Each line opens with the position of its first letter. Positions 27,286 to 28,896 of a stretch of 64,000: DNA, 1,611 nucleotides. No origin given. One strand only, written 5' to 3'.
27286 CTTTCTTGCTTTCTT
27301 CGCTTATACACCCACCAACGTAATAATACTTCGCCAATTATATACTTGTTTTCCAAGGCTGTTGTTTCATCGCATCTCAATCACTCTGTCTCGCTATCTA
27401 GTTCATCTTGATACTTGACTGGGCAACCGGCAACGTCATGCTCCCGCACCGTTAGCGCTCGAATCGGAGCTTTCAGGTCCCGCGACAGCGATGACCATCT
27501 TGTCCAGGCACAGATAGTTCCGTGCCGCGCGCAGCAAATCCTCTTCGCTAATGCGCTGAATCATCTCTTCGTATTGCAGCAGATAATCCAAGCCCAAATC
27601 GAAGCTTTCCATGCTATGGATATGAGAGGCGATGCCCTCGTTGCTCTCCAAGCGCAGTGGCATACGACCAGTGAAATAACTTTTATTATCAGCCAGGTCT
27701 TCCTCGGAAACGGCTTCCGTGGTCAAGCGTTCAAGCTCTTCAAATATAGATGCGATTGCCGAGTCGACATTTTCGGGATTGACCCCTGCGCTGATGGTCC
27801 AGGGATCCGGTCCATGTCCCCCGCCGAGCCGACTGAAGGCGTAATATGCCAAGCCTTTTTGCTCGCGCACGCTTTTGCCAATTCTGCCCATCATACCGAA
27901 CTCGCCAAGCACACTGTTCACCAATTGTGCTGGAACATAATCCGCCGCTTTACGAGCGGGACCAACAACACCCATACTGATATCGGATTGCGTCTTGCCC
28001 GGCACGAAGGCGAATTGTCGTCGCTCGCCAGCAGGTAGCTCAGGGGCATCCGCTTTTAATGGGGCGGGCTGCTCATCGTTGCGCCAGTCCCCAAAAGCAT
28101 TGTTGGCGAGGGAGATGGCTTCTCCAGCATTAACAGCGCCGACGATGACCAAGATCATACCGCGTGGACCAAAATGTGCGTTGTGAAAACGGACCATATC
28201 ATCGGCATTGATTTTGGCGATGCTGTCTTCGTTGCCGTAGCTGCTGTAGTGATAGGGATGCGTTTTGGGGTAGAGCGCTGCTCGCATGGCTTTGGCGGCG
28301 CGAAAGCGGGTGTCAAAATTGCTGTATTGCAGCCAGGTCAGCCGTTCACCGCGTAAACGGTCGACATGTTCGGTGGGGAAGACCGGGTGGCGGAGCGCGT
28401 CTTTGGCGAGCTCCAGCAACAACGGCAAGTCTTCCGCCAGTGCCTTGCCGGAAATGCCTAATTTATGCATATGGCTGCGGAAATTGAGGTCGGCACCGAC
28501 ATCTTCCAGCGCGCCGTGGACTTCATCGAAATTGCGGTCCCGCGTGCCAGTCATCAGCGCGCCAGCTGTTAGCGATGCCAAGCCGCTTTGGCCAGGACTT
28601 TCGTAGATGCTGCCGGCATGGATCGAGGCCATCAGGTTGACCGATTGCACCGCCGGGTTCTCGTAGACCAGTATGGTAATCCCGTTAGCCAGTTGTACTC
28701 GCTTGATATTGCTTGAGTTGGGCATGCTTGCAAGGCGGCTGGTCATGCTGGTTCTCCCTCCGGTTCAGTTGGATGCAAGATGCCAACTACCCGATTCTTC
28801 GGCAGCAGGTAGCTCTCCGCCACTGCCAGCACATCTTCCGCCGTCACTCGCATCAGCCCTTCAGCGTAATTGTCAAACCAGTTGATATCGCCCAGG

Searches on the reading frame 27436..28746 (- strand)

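Call 88: search_protein_families(library=pfam, proteins=[window:27436-28746:-], max_evalue=0.00001)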
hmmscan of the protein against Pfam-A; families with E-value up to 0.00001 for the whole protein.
window:27436-28746:- (436 aa): 2 families
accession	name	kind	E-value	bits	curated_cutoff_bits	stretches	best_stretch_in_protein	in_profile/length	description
PF05193.26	Peptidase_M16_C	-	1.3e-32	113.6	23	1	178-355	1-178/181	Peptidase M16 inactive domain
PF00675.25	Peptidase_M16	-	2.7e-10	40.7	22.3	1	26-143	3-120/149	Insulinase (Peptidase family M16)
